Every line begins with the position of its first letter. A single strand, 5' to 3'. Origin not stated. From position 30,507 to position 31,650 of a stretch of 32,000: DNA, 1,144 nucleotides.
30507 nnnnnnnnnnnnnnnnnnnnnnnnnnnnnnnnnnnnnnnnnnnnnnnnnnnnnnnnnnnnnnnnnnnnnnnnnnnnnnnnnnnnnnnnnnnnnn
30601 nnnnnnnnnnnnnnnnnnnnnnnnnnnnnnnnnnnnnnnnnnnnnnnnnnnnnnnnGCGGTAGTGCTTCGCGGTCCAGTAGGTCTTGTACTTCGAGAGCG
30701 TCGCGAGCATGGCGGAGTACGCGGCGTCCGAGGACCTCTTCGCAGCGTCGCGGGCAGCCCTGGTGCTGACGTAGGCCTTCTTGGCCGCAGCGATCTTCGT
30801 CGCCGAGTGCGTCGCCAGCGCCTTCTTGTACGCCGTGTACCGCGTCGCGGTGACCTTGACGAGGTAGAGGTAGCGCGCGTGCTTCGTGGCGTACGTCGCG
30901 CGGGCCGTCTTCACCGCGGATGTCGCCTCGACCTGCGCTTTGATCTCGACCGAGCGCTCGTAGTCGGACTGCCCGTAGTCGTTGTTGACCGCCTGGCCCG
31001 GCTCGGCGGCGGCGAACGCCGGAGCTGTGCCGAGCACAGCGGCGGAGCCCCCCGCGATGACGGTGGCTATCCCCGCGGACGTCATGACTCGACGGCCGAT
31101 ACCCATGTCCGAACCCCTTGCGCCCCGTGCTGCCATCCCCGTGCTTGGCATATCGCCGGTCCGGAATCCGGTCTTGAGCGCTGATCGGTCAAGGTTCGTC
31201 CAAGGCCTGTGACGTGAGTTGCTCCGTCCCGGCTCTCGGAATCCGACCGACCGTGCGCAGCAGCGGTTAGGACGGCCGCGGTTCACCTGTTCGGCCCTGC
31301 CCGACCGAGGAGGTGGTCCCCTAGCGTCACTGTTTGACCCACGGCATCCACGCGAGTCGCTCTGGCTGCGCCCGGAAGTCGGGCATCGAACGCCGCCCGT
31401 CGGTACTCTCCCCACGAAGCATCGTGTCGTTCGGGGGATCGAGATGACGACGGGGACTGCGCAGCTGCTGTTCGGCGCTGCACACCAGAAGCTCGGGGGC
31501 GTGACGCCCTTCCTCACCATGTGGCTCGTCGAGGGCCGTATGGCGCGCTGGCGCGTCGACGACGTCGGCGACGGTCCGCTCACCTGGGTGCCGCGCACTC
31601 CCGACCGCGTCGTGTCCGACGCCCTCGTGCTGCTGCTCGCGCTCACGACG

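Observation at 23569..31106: NOX-type transmembrane reductase operon with three FMN_bind proteins and ApbE: candidate flavin-based trans-envelope electron conduit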

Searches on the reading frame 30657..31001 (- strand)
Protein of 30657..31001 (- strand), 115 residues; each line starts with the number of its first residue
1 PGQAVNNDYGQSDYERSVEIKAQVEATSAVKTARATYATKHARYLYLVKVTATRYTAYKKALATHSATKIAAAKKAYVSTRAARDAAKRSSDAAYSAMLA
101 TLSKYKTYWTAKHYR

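Call 65: search_protein_representatives(alignment_id=A5)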
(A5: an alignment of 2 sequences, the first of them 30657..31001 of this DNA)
Query: 2 sequences, 127 profile positions. Proteins with E-value up to 0.001 (for the whole library): 26; up to 1e-10: 14; up to 1e-30: 0. The best 26 are listed.
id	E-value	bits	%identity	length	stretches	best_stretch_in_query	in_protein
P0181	1.9e-23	99.6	-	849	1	2-126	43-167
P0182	1.6e-22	96.6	-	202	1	2-126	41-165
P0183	5.6e-21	91.6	-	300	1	2-126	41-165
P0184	5.1e-20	88.5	-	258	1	2-125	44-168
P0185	3.2e-19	85.9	-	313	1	2-125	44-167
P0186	1.5e-18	83.7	-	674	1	2-127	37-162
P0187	2.9e-16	76.4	-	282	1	54-123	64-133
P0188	4.2e-15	72.6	-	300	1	1-121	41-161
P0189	4.3e-15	72.6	-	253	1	1-119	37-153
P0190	2.8e-14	70.0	-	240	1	3-117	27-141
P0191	8.4e-14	68.4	-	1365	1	1-125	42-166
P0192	4.8e-12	62.7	-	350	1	1-98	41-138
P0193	1.4e-11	61.2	-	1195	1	2-127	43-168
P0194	3.4e-11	60.0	-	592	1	1-91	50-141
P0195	9.3e-10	55.3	-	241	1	1-117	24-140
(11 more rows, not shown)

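Call 83: search_protein_families(library=pfam, proteins=[window:30657-31001:-], max_evalue=10)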
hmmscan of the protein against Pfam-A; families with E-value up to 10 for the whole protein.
window:30657-31001:- (115 aa): 0 families

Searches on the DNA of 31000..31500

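Call 41: search_rna_families(source=window, start=31000, end=31500, threshold=evalue, max_evalue=1)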
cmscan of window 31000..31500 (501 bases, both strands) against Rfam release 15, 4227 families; matches with E-value up to 1: 0.
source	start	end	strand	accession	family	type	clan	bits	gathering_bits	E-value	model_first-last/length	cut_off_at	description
